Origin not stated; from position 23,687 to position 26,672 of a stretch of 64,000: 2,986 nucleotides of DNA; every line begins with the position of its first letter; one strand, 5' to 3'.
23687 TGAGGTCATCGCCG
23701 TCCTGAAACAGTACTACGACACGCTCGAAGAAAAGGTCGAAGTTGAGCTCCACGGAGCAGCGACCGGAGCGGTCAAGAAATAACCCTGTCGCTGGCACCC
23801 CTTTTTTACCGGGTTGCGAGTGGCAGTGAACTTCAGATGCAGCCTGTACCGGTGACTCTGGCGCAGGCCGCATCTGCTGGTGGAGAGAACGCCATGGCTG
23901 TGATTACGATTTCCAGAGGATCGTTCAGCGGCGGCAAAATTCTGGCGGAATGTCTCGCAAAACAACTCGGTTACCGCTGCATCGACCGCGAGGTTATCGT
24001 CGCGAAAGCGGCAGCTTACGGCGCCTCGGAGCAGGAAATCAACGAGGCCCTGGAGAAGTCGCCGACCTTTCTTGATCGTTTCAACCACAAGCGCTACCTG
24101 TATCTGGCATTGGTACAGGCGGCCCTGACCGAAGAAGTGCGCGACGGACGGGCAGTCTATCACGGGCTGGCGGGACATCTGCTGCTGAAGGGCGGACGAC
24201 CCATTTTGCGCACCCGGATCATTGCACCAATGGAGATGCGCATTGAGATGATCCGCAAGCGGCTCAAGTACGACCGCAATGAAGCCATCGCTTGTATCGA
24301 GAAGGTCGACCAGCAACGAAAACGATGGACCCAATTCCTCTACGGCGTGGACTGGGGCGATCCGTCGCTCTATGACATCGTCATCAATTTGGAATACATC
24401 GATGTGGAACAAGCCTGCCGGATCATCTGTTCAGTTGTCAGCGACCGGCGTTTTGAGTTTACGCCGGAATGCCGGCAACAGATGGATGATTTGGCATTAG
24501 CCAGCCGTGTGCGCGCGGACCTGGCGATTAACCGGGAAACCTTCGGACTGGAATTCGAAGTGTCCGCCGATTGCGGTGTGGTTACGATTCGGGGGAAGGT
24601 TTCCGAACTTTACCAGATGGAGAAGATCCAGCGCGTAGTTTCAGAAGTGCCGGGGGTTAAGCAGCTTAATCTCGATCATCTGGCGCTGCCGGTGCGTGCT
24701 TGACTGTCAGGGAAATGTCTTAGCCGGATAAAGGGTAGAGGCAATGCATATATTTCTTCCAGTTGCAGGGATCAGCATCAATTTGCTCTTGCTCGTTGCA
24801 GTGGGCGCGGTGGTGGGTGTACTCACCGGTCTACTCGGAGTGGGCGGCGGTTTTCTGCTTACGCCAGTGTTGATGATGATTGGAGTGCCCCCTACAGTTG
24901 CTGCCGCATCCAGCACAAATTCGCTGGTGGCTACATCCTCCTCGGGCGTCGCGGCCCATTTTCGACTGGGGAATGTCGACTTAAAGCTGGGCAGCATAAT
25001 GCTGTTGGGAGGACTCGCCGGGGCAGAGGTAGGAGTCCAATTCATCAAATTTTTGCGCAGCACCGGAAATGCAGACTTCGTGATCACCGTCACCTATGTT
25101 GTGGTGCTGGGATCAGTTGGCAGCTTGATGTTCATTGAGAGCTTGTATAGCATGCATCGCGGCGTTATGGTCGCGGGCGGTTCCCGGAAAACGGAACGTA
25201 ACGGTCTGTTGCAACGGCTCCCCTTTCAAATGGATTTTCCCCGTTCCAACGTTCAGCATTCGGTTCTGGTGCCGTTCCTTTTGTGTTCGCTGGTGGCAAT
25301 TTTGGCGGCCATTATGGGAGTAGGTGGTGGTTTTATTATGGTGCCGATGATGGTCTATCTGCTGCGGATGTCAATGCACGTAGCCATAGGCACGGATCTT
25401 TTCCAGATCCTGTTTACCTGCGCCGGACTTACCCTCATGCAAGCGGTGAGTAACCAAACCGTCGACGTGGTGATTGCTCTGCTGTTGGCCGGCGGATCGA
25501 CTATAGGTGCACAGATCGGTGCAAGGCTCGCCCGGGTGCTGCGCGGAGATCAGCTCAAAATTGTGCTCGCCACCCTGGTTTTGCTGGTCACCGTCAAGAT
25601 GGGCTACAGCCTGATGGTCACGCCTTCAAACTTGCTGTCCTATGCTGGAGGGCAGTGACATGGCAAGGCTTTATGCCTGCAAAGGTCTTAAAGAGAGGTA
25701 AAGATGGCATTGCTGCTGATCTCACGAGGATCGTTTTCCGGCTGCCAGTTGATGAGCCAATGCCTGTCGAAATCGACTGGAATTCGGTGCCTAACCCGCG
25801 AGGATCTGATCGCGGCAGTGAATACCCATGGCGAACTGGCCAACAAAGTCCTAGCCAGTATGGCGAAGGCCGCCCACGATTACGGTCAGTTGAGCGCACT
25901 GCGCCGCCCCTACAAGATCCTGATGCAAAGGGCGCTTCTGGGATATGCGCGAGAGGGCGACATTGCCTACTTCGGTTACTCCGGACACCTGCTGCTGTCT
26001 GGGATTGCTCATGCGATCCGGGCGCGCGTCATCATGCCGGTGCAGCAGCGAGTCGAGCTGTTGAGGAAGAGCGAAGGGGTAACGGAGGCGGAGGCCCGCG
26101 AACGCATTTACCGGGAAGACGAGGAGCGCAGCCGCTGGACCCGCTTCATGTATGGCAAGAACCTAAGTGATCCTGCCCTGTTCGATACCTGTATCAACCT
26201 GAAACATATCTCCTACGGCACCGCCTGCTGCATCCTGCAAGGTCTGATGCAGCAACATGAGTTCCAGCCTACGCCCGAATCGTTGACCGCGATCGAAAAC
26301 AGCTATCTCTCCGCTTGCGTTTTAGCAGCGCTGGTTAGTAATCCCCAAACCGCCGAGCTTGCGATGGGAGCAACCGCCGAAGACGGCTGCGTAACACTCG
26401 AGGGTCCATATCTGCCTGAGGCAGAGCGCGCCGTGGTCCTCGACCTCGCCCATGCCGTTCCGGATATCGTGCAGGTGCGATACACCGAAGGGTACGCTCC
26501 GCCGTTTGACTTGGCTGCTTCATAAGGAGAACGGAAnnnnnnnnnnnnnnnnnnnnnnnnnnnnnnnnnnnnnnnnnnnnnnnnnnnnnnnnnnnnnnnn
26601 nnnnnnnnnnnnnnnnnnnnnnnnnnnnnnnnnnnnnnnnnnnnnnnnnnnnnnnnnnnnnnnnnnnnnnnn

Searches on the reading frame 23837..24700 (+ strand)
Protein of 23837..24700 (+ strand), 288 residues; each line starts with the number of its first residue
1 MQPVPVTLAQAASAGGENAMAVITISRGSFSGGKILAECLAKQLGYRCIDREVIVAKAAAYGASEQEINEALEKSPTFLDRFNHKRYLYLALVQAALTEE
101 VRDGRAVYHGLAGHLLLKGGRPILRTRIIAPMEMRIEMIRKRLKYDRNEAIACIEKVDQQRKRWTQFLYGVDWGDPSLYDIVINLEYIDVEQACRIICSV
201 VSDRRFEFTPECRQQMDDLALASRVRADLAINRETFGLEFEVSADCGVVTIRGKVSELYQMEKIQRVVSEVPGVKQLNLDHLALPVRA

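Call 3: search_protein_families(library=pfam, proteins=[window:23837-24700:+], max_evalue=0.1)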
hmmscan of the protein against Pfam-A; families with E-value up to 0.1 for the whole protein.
window:23837-24700:+ (288 aa): 3 families
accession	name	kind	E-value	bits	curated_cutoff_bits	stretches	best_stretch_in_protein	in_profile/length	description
PF13189.12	Cytidylate_kin2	-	1.3e-36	126.8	28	1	22-186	1-175/176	Cytidylate kinase-like family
PF04972.22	BON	-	1.8e-08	35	27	1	217-276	1-60/69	BON domain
PF08587.17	UBA_2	-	0.085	13.3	23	0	49-75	1-27/45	Ubiquitin associated domain (UBA)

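Call 46: search_protein_families(library=ncbifam, proteins=[window:23837-24700:+], max_evalue=0.01)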
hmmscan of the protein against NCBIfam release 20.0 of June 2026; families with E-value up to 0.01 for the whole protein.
window:23837-24700:+ (288 aa): 2 families
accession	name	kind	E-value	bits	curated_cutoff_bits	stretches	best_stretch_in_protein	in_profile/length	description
TIGR02173.1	cyt_kin_arch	equivalog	8.9e-10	38.8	102.1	1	22-201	2-168/169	(d)CMP kinase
NF007858.0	PRK10568.1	equivalog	0.00014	21.5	174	1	214-278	56-120/206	molecular chaperone OsmY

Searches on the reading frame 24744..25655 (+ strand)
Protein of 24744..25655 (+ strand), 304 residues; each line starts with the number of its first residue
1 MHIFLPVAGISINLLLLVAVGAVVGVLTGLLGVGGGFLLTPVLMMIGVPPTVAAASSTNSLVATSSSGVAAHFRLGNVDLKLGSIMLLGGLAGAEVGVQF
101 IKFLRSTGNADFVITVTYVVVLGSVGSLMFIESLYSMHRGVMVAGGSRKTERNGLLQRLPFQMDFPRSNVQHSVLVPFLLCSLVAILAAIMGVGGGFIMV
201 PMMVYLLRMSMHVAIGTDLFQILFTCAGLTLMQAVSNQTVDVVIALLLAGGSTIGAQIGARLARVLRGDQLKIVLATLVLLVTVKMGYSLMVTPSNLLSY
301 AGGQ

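Call 3: search_protein_families(library=pfam, proteins=[window:24744-25655:+], max_evalue=0.1)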
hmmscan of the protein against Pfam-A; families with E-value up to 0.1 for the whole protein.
window:24744-25655:+ (304 aa): 1 family
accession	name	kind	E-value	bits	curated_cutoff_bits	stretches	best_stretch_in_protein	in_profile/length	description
PF01925.25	TauE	-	6e-47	160.7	32.6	1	17-286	1-237/237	Sulfite exporter TauE/SafE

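Call 46: search_protein_families(library=ncbifam, proteins=[window:24744-25655:+], max_evalue=0.01)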
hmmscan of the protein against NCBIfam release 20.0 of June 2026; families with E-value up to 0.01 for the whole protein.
window:24744-25655:+ (304 aa): 2 families
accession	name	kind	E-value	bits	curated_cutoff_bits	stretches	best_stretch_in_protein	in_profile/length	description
NF040961.1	MamO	equivalog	9.8e-08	30.8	800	1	184-286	538-647/648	magnetosome protein MamO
NF007909.0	PRK10621.1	equivalog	0.0025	17.2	383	1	14-107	12-104/266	hypothetical protein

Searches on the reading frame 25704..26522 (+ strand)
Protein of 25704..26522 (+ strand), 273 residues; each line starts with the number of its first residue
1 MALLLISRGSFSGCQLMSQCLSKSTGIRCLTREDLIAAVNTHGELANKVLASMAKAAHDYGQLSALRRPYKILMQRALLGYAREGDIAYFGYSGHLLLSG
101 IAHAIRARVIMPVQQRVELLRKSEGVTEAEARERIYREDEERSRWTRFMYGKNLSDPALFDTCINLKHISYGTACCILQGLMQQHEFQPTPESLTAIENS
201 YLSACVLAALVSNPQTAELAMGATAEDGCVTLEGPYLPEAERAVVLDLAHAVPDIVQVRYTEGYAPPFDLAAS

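Call 3: search_protein_families(library=pfam, proteins=[window:25704-26522:+], max_evalue=0.1)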
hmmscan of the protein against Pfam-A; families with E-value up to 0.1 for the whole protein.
window:25704-26522:+ (273 aa): 2 families
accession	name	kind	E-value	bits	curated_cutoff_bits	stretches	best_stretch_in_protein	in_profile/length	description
PF13189.12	Cytidylate_kin2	-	2.2e-18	67.5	28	1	18-167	16-175/176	Cytidylate kinase-like family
PF04972.22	BON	-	0.059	14.1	27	0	206-259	9-62/69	BON domain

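Call 46: search_protein_families(library=ncbifam, proteins=[window:25704-26522:+], max_evalue=0.01)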
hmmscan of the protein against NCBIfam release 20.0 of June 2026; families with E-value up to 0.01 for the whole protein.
window:25704-26522:+ (273 aa): 0 families

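Call 54: search_solved_structures(query=window:25704-26522:+, max_evalue=1, show_alignments=2)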
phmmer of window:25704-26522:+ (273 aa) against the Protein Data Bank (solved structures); distinct sequences matched with E-value up to 1: 0.
